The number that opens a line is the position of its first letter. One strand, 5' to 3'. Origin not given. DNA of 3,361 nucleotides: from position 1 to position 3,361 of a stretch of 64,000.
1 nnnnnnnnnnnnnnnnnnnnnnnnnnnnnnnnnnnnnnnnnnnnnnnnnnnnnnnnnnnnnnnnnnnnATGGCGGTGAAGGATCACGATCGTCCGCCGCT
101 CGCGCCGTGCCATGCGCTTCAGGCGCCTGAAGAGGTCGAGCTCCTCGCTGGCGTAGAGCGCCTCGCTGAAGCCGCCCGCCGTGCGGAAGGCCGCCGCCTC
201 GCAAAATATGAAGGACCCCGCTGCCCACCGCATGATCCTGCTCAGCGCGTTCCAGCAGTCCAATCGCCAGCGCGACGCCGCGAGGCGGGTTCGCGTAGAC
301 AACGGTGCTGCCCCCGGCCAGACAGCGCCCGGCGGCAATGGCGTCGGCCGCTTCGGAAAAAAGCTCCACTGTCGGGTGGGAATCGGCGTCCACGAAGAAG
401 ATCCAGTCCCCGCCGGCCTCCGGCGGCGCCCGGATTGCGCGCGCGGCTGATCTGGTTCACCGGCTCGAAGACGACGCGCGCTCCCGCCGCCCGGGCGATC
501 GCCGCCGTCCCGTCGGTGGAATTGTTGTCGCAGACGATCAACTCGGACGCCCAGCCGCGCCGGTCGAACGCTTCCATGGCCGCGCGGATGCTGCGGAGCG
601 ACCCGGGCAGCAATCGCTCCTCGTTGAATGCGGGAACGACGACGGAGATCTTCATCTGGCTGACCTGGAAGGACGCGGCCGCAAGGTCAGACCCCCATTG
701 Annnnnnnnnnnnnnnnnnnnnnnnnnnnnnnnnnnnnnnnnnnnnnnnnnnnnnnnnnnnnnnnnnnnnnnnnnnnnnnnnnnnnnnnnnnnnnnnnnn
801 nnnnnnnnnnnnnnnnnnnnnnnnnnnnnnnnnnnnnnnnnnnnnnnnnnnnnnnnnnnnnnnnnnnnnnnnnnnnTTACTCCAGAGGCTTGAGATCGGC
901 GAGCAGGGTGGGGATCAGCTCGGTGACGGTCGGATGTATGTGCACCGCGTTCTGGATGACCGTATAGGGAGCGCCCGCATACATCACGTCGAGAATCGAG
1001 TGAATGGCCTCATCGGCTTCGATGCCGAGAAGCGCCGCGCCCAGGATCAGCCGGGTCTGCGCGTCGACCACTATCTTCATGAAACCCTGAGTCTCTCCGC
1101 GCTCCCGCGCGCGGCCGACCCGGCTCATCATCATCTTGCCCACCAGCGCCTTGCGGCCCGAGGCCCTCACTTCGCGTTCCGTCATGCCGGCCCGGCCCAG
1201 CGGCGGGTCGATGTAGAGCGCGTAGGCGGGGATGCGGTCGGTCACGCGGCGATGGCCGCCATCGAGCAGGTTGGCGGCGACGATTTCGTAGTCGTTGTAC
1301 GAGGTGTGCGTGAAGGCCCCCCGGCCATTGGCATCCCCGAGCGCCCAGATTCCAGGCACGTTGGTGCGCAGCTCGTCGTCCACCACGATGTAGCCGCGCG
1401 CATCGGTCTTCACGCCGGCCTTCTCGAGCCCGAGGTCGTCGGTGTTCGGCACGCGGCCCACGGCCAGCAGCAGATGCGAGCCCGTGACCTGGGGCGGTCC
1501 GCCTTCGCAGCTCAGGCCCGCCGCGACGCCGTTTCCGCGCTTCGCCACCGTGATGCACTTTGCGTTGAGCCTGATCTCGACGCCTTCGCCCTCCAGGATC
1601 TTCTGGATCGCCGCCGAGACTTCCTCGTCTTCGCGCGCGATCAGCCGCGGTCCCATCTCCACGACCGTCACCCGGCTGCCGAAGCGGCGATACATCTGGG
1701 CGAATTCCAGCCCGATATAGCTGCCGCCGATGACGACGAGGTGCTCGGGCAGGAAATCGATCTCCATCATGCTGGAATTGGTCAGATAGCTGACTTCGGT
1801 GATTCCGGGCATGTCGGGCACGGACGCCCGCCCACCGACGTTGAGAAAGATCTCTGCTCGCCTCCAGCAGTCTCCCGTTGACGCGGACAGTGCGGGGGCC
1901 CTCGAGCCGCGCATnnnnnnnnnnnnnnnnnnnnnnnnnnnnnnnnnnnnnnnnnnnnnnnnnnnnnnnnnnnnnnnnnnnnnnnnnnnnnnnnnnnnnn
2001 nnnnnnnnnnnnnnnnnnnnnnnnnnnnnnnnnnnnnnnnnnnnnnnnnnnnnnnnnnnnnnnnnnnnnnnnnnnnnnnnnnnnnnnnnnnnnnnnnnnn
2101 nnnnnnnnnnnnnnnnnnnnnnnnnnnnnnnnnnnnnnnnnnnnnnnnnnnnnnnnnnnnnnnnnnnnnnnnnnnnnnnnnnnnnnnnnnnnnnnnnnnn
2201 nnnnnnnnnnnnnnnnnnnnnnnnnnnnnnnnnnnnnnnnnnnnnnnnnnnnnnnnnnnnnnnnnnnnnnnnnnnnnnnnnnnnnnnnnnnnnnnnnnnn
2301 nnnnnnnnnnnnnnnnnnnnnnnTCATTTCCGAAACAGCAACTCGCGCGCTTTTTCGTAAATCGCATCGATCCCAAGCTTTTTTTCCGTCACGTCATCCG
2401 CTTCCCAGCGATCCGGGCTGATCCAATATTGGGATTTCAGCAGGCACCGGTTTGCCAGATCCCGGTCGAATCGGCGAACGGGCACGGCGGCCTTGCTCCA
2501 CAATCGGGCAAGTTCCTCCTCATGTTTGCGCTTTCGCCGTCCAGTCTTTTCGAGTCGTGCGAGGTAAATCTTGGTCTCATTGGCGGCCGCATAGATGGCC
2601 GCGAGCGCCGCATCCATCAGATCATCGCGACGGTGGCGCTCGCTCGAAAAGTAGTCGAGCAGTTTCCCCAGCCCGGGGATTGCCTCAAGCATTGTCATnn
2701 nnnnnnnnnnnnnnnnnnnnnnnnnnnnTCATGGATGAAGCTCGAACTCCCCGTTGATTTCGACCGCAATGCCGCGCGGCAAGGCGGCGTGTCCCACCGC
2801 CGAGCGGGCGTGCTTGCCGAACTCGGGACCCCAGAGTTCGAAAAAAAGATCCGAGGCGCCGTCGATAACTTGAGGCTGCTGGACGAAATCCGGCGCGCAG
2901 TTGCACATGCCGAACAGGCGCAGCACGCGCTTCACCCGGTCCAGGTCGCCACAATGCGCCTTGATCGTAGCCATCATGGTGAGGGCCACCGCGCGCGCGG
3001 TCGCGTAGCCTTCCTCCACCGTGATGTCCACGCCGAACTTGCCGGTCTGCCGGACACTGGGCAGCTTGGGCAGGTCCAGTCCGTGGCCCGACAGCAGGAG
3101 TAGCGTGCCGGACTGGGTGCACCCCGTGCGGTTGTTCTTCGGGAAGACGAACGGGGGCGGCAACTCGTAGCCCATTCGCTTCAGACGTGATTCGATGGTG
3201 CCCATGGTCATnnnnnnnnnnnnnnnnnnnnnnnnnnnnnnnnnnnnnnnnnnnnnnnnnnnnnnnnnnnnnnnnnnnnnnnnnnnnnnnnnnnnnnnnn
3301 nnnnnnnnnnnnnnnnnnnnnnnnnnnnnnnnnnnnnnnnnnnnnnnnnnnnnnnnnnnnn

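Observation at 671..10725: Two ~175-bp direct repeats, each with a full tRNA-Gln(CTG) plus leader, bracket a 9.7-kb segment; the second copy truncates a TctC gene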

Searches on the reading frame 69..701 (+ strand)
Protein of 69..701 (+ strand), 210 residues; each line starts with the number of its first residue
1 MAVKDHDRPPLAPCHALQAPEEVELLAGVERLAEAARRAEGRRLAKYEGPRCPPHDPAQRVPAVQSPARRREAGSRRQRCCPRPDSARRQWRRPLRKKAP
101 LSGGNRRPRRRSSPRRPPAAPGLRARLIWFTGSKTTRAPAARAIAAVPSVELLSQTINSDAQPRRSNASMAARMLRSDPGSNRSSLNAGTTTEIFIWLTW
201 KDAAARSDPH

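Call 6: search_protein_families(library=pfam, proteins=[window:69-701:+], max_evalue=0.01)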
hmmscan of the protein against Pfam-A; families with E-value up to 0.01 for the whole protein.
window:69-701:+ (210 aa): 0 families

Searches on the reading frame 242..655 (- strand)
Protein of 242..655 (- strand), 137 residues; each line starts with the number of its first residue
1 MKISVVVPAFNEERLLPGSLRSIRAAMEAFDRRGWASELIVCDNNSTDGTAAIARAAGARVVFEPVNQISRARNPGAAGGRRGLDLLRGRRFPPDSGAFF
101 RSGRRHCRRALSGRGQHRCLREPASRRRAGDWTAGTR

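Call 7: search_protein_families(library=pfam, proteins=[window:242-655:-], max_evalue=0.01)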
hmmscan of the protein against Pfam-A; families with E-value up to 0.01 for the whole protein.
window:242-655:- (137 aa): 3 families
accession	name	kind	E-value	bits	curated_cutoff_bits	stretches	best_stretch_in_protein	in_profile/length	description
PF00535.33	Glycos_transf_2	-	1.8e-11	44.7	23.3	1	4-77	1-74/168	Glycosyl transferase family 2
PF13641.12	Glyco_tranf_2_3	-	5.7e-05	23.7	27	1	3-83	3-77/230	Glycosyltransferase like family 2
PF13704.12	Glyco_tranf_2_4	-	0.0044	17.9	27.5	0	36-74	19-57/98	Glycosyl transferase family 2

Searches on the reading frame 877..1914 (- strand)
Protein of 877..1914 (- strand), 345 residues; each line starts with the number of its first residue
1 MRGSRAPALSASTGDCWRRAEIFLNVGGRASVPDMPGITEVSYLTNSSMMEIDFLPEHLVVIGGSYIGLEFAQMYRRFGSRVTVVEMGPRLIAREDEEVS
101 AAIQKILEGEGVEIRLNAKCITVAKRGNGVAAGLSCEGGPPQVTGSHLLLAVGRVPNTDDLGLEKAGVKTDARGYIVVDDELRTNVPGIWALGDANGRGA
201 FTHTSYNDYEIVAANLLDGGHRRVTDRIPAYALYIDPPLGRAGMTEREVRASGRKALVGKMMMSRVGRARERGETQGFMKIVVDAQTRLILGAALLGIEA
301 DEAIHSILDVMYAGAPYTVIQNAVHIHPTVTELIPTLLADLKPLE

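Call 6: search_protein_families(library=pfam, proteins=[window:877-1914:-], max_evalue=0.01)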
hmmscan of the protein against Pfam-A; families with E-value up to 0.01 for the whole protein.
window:877-1914:- (345 aa): 4 families
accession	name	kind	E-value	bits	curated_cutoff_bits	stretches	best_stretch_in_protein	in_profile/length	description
PF07992.20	Pyr_redox_2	-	2.1e-42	146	26.1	1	22-205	103-287/291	Pyridine nucleotide-disulphide oxidoreductase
PF02852.28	Pyr_redox_dim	-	2.3e-23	82.9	25.3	1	231-336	3-108/110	Pyridine nucleotide-disulphide oxidoreductase, dimerisation domain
PF00070.33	Pyr_redox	-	6.3e-21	75.1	22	1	58-130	1-74/82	Pyridine nucleotide-disulphide oxidoreductase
PF13738.12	Pyr_redox_3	-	7.8e-06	25.8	30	1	33-193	141-305/305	Pyridine nucleotide-disulphide oxidoreductase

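Call 33: find_homologous_proteins(query=window:877-1914:-, max_evalue=1e-60)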
Query window:877-1914:- (345 aa): 8000 proteins with E <= 1e-60 among 8000 candidates; the best 120 are listed.
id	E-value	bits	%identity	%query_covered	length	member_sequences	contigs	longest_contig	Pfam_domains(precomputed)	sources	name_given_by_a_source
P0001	5.8e-204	695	96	94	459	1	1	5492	PF13450.13,PF02852.29,PF07992.21,PF00070.34,PF13738.13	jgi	-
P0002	1.3e-202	690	95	94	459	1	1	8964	PF13450.13,PF02852.29,PF07992.21,PF00070.34,PF13738.13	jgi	jgi:pyruvate/2-oxoglutarate dehydrogenase complex dihydrolipoamide dehydrogenase (E3) component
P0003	1.9e-202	690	95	94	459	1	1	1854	PF02852.29,PF07992.21,PF00070.34,PF13738.13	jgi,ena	-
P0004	2.6e-202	689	95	94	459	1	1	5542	PF13450.13,PF02852.29,PF07992.21,PF00070.34,PF13738.13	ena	-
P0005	6.2e-202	688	95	94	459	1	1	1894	PF02852.29,PF07992.21,PF00070.34,PF13738.13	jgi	-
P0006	6.2e-202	688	95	94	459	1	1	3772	PF13450.13,PF02852.29,PF07992.21,PF00070.34,PF13738.13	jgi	jgi:pyruvate/2-oxoglutarate dehydrogenase complex dihydrolipoamide dehydrogenase (E3) component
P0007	6.3e-202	688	95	94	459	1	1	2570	PF13450.13,PF02852.29,PF07992.21,PF00070.34,PF13738.13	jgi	jgi:pyruvate/2-oxoglutarate dehydrogenase complex dihydrolipoamide dehydrogenase (E3) component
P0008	6.3e-202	688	95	94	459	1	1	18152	PF13450.13,PF02852.29,PF07992.21,PF00070.34,PF13738.13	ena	-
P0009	2.5e-201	686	95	94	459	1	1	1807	PF13450.13,PF02852.29,PF07992.21,PF00070.34,PF13738.13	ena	-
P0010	3.3e-201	686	95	94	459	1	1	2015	PF02852.29,PF07992.21,PF00070.34,PF13738.13,PF01134.29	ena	-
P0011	3.3e-201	686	95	94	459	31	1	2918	PF13450.13,PF02852.29,PF07992.21,PF00070.34,PF13738.13,PF01134.29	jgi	jgi:pyruvate/2-oxoglutarate dehydrogenase complex dihydrolipoamide dehydrogenase (E3) component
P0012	4.2e-201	685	95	94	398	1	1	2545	PF02852.29,PF07992.21,PF00070.34,PF13738.13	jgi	-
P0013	4.5e-201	685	92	97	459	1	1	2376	PF13450.13,PF02852.29,PF07992.21,PF00070.34,PF13738.13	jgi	-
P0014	6.2e-201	685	95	94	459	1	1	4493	PF02852.29,PF07992.21,PF00070.34,PF13738.13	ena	-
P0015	6.4e-201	685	95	94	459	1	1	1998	PF13450.13,PF02852.29,PF07992.21,PF00070.34,PF13738.13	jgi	-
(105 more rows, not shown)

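Call 43: find_encoding_contigs(protein=P0008, flank=10000, max_places=3)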
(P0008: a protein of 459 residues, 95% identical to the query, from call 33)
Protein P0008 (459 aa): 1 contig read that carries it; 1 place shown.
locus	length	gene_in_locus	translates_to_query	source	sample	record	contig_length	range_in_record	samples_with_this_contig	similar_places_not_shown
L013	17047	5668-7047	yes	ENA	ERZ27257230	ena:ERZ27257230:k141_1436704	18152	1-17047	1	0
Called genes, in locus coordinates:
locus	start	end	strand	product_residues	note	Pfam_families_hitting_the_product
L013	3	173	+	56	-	?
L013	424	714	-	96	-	PF05016:ParE_toxin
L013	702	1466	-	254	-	PF01402:RHH_1 (weak)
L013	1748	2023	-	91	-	-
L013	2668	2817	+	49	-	-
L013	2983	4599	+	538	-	PF13191:AAA_16, PF13401:AAA_22, PF21327:GspA_C39-like (weak), PF01471:PG_binding_1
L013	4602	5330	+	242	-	PF16537:T2SSB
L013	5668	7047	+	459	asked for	PF07992:Pyr_redox_2, PF13450:NAD_binding_8 (faint), PF13738:Pyr_redox_3, PF00070:Pyr_redox, PF02852:Pyr_redox_dim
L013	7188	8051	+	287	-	PF00753:Lactamase_B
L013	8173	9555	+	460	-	PF04909:Amidohydro_2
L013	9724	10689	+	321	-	PF03401:TctC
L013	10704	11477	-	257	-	PF00106:adh_short, PF13561:adh_short_C2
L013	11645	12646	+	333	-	PF03401:TctC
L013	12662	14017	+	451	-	PF03972:MmgE_PrpD_N, PF19305:MmgE_PrpD_C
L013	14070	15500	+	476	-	PF07969:Amidohydro_3 (weak), PF01979:Amidohydro_1, PF07969:Amidohydro_3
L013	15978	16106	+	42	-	PF10543:ORF6N (weak)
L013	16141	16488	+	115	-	PF05973:Gp49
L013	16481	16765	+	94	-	PF13744:HTH_37, PF04545:Sigma70_r4 (weak), PF13560:HTH_31, PF01381:HTH_3 (weak), PF13443:HTH_26 (weak)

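Call 44: find_encoding_contigs(protein=P0002, flank=10000, max_places=3)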
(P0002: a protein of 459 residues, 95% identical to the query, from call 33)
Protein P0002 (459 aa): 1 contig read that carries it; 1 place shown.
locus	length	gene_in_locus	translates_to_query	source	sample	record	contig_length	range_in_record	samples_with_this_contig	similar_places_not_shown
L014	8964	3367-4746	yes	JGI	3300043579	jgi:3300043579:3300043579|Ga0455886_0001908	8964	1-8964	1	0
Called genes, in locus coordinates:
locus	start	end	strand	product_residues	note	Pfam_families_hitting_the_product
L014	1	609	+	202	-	?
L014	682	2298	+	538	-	PF13191:AAA_16, PF21327:GspA_C39-like (faint), PF13401:AAA_22, PF01471:PG_binding_1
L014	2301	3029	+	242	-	PF16537:T2SSB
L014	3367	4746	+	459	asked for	PF07992:Pyr_redox_2, PF13450:NAD_binding_8 (faint), PF13738:Pyr_redox_3, PF00070:Pyr_redox, PF02852:Pyr_redox_dim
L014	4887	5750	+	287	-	PF00753:Lactamase_B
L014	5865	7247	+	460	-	PF04909:Amidohydro_2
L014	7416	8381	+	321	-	PF03401:TctC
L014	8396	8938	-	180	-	PF00106:adh_short, PF13561:adh_short_C2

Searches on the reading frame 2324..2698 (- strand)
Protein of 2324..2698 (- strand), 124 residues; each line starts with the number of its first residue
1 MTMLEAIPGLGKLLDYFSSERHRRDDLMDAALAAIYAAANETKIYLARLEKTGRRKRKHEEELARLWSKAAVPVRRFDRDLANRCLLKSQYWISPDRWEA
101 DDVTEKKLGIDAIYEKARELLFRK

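Call 6: search_protein_families(library=pfam, proteins=[window:2324-2698:-], max_evalue=0.01)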
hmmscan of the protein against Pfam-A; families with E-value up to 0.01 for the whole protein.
window:2324-2698:- (124 aa): 0 families

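Call 62: search_protein_families(library=pfam, proteins=[window:2324-2698:-], max_evalue=1)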
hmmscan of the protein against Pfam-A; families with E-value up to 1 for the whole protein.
window:2324-2698:- (124 aa): 0 families

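Call 63: search_protein_families(library=ncbifam, proteins=[window:2324-2698:-], max_evalue=0.1)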
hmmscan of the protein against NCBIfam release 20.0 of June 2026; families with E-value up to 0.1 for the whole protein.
window:2324-2698:- (124 aa): 0 families

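Call 92: search_protein_families(library=phrogs, proteins=[window:2324-2698:-], max_evalue=0.01)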
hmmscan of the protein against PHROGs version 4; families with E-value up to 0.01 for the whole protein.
window:2324-2698:- (124 aa): 2 families
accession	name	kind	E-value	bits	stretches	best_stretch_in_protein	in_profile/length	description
phrog_12412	-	unknown function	1.3e-18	68.2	1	22-110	17-105/118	-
phrog_28881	-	unknown function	1.6e-07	32.5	1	24-118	43-137/144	-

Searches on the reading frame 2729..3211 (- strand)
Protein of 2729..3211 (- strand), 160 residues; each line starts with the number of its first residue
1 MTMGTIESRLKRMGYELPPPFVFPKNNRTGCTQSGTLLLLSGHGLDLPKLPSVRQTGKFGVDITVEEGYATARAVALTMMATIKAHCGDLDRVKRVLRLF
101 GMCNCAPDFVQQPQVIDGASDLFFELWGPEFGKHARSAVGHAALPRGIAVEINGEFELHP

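Call 6: search_protein_families(library=pfam, proteins=[window:2729-3211:-], max_evalue=0.01)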
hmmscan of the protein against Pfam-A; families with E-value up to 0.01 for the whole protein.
window:2729-3211:- (160 aa): 2 families
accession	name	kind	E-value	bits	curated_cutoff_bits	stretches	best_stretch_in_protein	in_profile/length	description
PF14588.11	YjgF_endoribonc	-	5.3e-19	68.9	35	1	7-142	1-132/148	YjgF/chorismate_mutase-like, putative endoribonuclease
PF01042.26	Ribonuc_L-PSP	-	0.0022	18.4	27.3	1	50-153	27-116/121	Endoribonuclease L-PSP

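Call 35: find_encoding_contigs(protein=window:2729-3211:-, flank=10000, max_places=4)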
Protein window:2729-3211:- (160 aa): 2 contigs read that carry it; 2 places shown.
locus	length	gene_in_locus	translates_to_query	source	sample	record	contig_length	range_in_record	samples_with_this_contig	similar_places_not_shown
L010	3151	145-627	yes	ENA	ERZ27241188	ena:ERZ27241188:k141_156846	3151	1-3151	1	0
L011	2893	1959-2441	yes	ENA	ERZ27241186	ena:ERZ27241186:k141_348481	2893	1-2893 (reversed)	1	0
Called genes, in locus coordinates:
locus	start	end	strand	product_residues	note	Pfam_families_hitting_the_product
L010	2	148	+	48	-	?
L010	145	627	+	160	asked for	PF14588:YjgF_endoribonc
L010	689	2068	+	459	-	PF01134:GIDA (faint), PF07992:Pyr_redox_2, PF13738:Pyr_redox_3 (weak), PF00070:Pyr_redox, PF02852:Pyr_redox_dim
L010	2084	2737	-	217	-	PF01694:Rhomboid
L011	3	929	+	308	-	?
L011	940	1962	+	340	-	PF03401:TctC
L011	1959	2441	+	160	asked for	PF14588:YjgF_endoribonc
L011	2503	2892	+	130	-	?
